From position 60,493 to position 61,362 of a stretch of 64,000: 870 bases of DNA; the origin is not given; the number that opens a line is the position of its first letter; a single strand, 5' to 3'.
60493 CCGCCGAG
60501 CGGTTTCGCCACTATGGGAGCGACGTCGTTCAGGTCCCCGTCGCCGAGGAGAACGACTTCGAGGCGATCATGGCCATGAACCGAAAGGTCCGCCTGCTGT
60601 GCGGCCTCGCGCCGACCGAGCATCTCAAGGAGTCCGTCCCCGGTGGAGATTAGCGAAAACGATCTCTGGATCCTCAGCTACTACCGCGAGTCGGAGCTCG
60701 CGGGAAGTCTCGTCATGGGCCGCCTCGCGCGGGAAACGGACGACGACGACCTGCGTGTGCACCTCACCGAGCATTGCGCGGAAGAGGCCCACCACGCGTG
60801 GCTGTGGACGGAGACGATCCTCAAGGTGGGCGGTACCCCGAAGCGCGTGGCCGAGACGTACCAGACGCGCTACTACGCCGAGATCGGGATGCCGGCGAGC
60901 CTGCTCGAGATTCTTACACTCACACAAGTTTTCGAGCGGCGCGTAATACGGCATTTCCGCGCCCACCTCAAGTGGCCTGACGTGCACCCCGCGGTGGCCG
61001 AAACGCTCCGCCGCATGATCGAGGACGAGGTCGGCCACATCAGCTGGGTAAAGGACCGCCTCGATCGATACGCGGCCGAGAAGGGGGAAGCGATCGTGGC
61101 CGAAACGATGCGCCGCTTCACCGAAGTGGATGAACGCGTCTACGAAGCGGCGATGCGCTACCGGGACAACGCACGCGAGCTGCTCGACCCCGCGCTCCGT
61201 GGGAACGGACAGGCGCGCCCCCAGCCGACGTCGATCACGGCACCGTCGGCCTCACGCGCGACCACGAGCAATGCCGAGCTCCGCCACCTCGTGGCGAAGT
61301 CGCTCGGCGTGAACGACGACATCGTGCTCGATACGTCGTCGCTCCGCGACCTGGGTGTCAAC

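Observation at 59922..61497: Two ferritin-like proteins, one fused to a second carrier domain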

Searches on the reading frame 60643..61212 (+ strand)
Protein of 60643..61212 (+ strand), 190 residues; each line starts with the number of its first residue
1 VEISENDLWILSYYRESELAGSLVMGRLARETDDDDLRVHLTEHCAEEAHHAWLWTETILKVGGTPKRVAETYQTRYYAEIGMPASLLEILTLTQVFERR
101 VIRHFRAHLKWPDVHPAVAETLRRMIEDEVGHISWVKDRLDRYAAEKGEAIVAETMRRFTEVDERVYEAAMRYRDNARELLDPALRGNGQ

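Call 16: search_protein_representatives(protein=window:60643-61212:+)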
Query: 190 residues. Proteins with E-value up to 0.001 (for the whole library): 273; up to 1e-10: 149; up to 1e-30: 26. The best 150 are listed.
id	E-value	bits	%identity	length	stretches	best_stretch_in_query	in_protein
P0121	2.0e-81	288.4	69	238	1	1-185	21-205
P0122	2.7e-81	288.0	68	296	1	1-184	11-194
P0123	1.0e-60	220.9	96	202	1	83-190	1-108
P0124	1.6e-51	190.9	96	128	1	1-92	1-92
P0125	1.7e-49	184.4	63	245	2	2-71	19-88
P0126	1.7e-48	181.1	50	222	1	3-168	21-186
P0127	6.3e-48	179.2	82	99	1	1-99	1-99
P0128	8.5e-45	169.1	48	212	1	3-171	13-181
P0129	2.7e-41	157.6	40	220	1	1-172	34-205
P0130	4.9e-39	150.3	47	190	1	3-172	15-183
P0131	5.0e-39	150.2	43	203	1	2-172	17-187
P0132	5.1e-39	150.2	44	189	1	3-169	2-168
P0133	1.6e-37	145.3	42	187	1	4-172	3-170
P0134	6.9e-37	143.3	41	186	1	3-181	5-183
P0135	1.2e-36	142.5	41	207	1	5-173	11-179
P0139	4.2e-35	137.4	35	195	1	2-176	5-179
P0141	1.3e-33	132.6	37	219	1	2-172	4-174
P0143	1.1e-32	129.6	40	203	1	1-179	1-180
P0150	1.0e-29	119.9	37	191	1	6-170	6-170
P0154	1.1e-27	113.2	40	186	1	2-172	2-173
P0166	8.1e-24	100.7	35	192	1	6-163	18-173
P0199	2.7e-18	82.7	28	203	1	1-172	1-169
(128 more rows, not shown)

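Call 33: find_encoding_contigs(protein=P0122, flank=10000, max_places=3)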
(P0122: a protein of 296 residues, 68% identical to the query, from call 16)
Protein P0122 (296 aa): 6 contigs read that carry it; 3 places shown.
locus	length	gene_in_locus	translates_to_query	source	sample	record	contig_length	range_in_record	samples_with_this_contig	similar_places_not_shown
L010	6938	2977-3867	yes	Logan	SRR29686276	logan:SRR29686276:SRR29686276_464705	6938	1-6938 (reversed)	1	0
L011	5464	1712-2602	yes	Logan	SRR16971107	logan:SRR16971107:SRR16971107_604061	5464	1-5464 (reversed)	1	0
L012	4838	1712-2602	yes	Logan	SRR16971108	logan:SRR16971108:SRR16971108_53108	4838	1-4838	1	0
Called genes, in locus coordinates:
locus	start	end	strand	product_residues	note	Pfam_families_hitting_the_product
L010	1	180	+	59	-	?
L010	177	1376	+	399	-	PF00587:tRNA-synt_2b (weak)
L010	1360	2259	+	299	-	PF12147:Methyltransf_20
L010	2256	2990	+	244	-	-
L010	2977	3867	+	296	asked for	PF11583:AurF (faint), PF00550:PP-binding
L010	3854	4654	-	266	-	PF00487:FA_desaturase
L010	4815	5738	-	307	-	PF00579:tRNA-synt_1b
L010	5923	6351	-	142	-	PF07681:DoxX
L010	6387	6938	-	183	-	?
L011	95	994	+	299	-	PF12147:Methyltransf_20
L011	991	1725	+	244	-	-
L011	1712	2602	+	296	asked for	PF11583:AurF (faint), PF00550:PP-binding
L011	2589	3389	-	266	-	PF00487:FA_desaturase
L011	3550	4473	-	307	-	PF00579:tRNA-synt_1b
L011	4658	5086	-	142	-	PF07681:DoxX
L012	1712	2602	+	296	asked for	PF11583:AurF (faint), PF00550:PP-binding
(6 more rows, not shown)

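Call 34: find_encoding_contigs(protein=P0126, flank=10000, max_places=2)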
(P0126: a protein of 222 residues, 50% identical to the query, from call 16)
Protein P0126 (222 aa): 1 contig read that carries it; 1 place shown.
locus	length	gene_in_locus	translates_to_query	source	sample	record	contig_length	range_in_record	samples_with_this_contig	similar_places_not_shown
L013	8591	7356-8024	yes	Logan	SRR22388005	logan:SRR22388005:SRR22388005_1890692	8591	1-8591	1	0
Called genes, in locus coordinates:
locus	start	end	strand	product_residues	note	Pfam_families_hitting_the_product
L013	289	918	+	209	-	PF01553:Acyltransferase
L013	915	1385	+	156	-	-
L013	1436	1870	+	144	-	PF10604:Polyketide_cyc2, PF03364:Polyketide_cyc (faint), PF08327:AHSA1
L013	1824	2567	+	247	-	PF01648:ACPS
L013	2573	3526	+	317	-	PF08545:ACP_syn_III (weak), PF08541:ACP_syn_III_C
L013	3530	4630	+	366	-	PF01073:3Beta_HSD, PF01370:Epimerase, PF07993:NAD_binding_4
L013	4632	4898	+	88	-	-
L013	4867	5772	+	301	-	PF00587:tRNA-synt_2b (weak)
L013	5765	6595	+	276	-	PF12147:Methyltransf_20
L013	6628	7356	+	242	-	-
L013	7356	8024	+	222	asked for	-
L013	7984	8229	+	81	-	PF23297:ACP_SdgA_C (weak), PF00550:PP-binding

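Call 35: find_encoding_contigs(protein=P0141, flank=10000, max_places=2)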
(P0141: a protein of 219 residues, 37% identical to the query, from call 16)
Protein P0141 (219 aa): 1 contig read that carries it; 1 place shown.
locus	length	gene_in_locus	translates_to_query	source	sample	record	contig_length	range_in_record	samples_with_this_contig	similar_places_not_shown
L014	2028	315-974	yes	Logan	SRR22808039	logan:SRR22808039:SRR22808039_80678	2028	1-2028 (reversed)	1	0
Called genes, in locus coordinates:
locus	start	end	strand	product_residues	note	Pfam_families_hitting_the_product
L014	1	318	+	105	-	?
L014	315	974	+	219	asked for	-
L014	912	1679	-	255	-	-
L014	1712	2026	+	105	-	?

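Call 36: find_encoding_contigs(protein=P0150, flank=10000, max_places=2)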
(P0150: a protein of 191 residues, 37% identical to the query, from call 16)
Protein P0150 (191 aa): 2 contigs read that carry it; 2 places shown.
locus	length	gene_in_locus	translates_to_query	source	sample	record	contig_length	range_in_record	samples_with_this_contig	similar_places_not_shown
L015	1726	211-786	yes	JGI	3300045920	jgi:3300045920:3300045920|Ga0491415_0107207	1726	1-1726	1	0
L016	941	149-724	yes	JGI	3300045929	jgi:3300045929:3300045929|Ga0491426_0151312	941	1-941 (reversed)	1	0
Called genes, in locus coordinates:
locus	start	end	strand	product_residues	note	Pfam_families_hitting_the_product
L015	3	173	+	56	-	?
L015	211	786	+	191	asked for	PF00210:Ferritin (weak)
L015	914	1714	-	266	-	PF27098:Rv0959_3rd, PF13519:VWA_2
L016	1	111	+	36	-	?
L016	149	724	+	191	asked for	PF00210:Ferritin (weak)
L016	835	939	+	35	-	?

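Call 41: find_related_loci(query=A3, collection=metagenome_contigs, flank=10000)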
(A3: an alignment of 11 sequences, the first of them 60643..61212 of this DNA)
Query A3 (190 aa) in metagenome_contigs; peptide patterns used: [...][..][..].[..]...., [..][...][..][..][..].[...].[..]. (x = any residue, [..] = any of these).
600 stretches matched a pattern (row limit reached: there are more); 405 encode a relative of the query (tblastn E <= 1e-3); the best 80 are kept; 80 distinct loci.
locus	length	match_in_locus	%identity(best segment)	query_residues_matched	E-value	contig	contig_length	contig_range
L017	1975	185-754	96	1-190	9e-132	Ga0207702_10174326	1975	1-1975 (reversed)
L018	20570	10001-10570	96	1-190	2e-123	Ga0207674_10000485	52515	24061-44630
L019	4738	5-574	96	1-190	2e-124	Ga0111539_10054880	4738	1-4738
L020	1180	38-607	96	1-190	4e-135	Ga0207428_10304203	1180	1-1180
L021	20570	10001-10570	95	1-190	7e-123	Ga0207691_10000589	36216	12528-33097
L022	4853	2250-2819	95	1-190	2e-123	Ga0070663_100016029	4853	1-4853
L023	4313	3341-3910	95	1-190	7e-124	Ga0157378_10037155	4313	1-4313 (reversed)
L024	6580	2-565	96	3-190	3e-122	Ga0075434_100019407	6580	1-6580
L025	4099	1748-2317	95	1-190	5e-124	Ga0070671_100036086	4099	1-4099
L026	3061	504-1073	95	1-190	4e-126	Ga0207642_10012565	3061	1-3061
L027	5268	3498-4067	95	1-190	1e-122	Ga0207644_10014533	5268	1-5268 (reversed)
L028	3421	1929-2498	95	1-190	4e-125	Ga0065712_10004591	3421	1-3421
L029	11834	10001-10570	95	1-190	6e-122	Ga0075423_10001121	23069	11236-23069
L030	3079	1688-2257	95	1-190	1e-125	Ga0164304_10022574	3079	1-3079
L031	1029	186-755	94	1-190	2e-133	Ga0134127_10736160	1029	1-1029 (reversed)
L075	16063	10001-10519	68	1-173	3e-83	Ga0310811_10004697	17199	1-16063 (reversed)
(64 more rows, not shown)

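Call 47: find_homologous_proteins(query=L013:6628-7356:+)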
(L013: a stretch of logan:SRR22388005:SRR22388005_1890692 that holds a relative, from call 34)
Query L013:6628-7356:+ (242 aa): 398 proteins with E <= 0.001 among 885 candidates; the best 120 are listed.
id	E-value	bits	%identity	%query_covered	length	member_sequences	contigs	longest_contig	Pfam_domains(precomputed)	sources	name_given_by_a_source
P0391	3.0e-155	532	100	100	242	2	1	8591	-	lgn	-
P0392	2.1e-135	468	85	99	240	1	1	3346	-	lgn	-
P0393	3.5e-135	467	86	99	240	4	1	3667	-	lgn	-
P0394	4.9e-132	456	85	99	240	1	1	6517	-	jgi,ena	-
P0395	6.0e-129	446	82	99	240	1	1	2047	-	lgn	-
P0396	2.9e-105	369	69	99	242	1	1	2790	-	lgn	-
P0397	7.9e-103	361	67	98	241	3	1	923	-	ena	-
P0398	2.5e-100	353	66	98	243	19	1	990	-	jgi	jgi:hypothetical protein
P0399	4.4e-100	352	66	98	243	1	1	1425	-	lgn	-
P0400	1.7e-99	350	65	98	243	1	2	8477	-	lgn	-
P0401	2.3e-99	350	65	98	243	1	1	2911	-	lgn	-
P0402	3.3e-99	349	66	98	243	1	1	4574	-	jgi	jgi:hypothetical protein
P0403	8.3e-99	348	62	99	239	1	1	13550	-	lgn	-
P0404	7.4e-98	345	63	98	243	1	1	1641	-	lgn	-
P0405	1.4e-97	344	63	98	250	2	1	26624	-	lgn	-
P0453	2.3e-68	248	47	96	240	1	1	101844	-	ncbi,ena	-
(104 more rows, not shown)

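Call 53: search_protein_families(library=pfam, proteins=[L075:1233-3926:+, L075:3963-4397:+, L075:4397-4939:+, L075:10827-11720:-, L075:11991-13289:-, L075:118-969:+, L013:289-918:+, L013:915-1385:+], max_evalue=0.001)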
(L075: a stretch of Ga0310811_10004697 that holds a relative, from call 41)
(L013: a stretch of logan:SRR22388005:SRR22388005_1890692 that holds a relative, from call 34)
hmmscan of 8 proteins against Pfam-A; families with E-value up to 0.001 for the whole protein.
L075:1233-3926:+ (897 aa): 9 families
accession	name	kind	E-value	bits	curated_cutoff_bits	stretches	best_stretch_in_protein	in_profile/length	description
PF00326.27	Peptidase_S9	-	4.9e-46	157.3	22.6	1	434-649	1-212/213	Prolyl oligopeptidase family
PF11306.15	DUF3108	-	3.4e-14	53.6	26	1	734-880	45-196/209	Protein of unknown function (DUF3108)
PF01738.24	DLH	-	2.5e-13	50.6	21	1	404-632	2-194/217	Dienelactone hydrolase family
PF20434.5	BD-FAE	-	6.2e-11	42.7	26.8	1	416-604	11-212/215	BD-FAE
PF02129.25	Peptidase_S15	-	3.4e-08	33.9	23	1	399-534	1-132/262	X-Pro dipeptidyl-peptidase (S15 family)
PF12697.13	Abhydrolase_6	-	2.6e-07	31.9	26.3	1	421-624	1-204/217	Alpha/beta hydrolase family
PF12146.15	Hydrolase_4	-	6.2e-07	29.4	27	0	420-554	6-132/239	Serine aminopeptidase, S33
PF00561.26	Abhydrolase_1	-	3.1e-05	24.2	25.8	0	419-530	1-102/245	alpha/beta hydrolase fold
PF21347.3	DUF3108_like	-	4e-05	24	27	1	822-855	124-157/199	DUF3108-like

L075:3963-4397:+ (144 aa): 2 families
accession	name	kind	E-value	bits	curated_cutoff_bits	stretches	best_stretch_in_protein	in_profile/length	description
PF10604.15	Polyketide_cyc2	-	1.2e-10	42.2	27.4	1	1-143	1-142/142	Polyketide cyclase / dehydrase and lipid transport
PF03364.25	Polyketide_cyc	-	1.2e-05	26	23.4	1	11-127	2-122/126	Polyketide cyclase / dehydrase and lipid transport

L075:4397-4939:+ (180 aa): 0 families

L075:10827-11720:- (297 aa): 0 families

L075:11991-13289:- (432 aa): 0 families

L075:118-969:+ (283 aa): 3 families
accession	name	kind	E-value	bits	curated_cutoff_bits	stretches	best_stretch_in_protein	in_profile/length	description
PF08281.18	Sigma70_r4_2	-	4.4e-12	45.9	25.7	1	86-137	3-54/54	Sigma-70, region 4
PF04542.20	Sigma70_r2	-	9.8e-09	35.3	24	1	1-50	16-69/71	Sigma-70 region 2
PF04545.22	Sigma70_r4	-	1.4e-05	25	24.1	1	91-137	2-48/50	Sigma-70, region 4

L013:289-918:+ (209 aa): 1 family
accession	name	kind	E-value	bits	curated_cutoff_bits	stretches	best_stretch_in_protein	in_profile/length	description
PF01553.26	Acyltransferase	-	5.5e-14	52.5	23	1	36-156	13-131/132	Acyltransferase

L013:915-1385:+ (156 aa): 0 families

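Call 62: find_encoding_contigs(protein=P0131, flank=10000, max_places=2)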
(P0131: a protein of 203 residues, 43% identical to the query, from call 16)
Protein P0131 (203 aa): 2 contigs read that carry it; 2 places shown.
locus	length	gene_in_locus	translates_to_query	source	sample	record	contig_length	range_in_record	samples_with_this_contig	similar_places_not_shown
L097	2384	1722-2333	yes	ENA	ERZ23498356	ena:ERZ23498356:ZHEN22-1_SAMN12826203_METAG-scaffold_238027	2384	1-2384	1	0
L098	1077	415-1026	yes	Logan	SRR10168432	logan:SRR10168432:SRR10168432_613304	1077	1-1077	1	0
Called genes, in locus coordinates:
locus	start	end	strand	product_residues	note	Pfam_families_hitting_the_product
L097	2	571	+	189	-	?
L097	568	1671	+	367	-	PF13527:Acetyltransf_9 (faint), PF00583:Acetyltransf_1 (faint)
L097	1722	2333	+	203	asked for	PF00210:Ferritin, PF03232:COQ7 (weak), PF11583:AurF (weak)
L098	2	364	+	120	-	?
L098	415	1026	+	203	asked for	PF00210:Ferritin, PF03232:COQ7 (weak), PF11583:AurF (weak)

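Call 63: find_encoding_contigs(protein=P0139, flank=10000, max_places=2)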
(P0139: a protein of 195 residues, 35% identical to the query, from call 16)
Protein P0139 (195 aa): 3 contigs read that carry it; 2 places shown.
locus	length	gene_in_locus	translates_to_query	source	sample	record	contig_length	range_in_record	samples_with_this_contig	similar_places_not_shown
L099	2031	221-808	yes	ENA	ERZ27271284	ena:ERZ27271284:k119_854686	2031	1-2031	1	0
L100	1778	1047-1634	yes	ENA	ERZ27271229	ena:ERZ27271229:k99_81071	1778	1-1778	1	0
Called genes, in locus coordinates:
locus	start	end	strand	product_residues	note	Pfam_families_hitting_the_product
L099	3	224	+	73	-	?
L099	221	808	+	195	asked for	-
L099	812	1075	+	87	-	PF00550:PP-binding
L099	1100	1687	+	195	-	PF04140:ICMT (weak)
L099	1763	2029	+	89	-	?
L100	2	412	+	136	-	?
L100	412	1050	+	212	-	PF01648:ACPS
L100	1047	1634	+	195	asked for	-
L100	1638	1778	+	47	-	?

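Call 64: find_encoding_contigs(protein=P0154, flank=10000, max_places=2)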
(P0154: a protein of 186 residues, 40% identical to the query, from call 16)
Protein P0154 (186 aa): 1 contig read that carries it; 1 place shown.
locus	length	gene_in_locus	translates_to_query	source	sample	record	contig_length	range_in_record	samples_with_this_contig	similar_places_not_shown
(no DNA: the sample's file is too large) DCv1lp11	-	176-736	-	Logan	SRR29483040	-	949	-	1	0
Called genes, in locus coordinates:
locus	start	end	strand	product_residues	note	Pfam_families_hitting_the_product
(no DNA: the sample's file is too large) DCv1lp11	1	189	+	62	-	?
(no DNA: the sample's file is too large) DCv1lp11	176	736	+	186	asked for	-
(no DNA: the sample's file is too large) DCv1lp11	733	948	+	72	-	?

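Call 65: find_encoding_contigs(protein=P0143, flank=10000, max_places=2)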
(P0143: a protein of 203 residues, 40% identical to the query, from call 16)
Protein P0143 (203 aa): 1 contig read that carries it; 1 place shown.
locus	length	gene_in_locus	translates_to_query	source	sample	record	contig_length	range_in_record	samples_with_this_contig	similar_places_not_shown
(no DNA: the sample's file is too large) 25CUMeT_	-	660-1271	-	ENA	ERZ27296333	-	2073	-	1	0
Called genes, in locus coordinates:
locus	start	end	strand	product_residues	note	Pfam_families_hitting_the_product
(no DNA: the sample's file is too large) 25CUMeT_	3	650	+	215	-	?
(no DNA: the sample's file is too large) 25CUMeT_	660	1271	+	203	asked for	-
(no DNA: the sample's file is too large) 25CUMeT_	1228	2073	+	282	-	?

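Call 72: find_encoding_contigs(protein=P0133, flank=10000, max_places=2)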
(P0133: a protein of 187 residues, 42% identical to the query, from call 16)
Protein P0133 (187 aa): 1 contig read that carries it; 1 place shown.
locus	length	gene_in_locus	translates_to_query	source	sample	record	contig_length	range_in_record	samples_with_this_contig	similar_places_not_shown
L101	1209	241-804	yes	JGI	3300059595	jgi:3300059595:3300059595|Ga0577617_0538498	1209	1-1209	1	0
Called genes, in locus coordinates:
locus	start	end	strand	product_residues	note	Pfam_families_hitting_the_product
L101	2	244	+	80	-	?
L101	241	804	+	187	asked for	-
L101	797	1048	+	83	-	PF00550:PP-binding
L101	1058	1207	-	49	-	?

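Call 73: find_encoding_contigs(protein=P0166, flank=10000, max_places=2)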
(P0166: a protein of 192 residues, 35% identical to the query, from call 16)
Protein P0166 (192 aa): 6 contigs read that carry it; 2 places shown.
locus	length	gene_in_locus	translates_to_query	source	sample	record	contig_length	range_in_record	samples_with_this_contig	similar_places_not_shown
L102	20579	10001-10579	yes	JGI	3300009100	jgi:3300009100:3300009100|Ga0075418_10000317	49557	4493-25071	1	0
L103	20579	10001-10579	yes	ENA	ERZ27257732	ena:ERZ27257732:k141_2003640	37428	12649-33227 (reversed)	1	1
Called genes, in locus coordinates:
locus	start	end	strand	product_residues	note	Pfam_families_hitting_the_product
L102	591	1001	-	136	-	PF19935:DUF6398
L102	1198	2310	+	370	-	PF25948:DUF7986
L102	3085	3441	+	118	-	-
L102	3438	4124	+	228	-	PF00657:Lipase_GDSL, PF13472:Lipase_GDSL_2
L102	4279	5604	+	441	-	PF00067:p450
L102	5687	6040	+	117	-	PF00719:Pyrophosphatase (weak)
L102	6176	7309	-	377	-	-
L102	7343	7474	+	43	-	-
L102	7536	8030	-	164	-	PF14200:RicinB_lectin_2, PF00652:Ricin_B_lectin (weak)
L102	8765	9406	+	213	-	PF00196:GerE (weak)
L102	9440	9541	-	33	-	-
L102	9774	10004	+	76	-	PF00550:PP-binding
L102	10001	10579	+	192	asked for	-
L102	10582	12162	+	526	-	PF00501:AMP-binding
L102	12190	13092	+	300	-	PF01063:Aminotran_4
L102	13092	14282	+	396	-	PF02770:Acyl-CoA_dh_M, PF00441:Acyl-CoA_dh_1, PF08028:Acyl-CoA_dh_2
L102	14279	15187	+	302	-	PF00487:FA_desaturase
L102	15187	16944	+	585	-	PF00501:AMP-binding, PF13193:AMP-binding_C (weak), PF00550:PP-binding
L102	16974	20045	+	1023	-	PF00668:Condensation, PF00501:AMP-binding, PF00550:PP-binding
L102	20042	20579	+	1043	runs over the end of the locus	PF00668:Condensation, PF00501:AMP-binding, PF13193:AMP-binding_C, PF00550:PP-binding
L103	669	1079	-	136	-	PF19935:DUF6398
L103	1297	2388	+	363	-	PF25948:DUF7986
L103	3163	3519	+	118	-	-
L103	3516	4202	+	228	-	PF00657:Lipase_GDSL, PF13472:Lipase_GDSL_2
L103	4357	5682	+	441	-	PF00067:p450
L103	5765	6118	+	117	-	PF00719:Pyrophosphatase (weak)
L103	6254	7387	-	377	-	-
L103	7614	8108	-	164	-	PF14200:RicinB_lectin_2, PF00652:Ricin_B_lectin (weak)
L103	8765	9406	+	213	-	PF00196:GerE (weak)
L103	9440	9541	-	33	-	-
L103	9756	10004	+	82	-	PF00550:PP-binding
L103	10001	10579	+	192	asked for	-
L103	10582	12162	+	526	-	PF00501:AMP-binding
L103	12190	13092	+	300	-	PF01063:Aminotran_4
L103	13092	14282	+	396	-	PF02770:Acyl-CoA_dh_M, PF00441:Acyl-CoA_dh_1, PF08028:Acyl-CoA_dh_2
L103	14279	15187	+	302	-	PF00487:FA_desaturase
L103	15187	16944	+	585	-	PF00501:AMP-binding, PF13193:AMP-binding_C (weak), PF00550:PP-binding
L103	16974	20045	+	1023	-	PF00668:Condensation, PF00501:AMP-binding, PF00550:PP-binding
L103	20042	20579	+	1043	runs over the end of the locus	PF00668:Condensation, PF00501:AMP-binding, PF13193:AMP-binding_C, PF00550:PP-binding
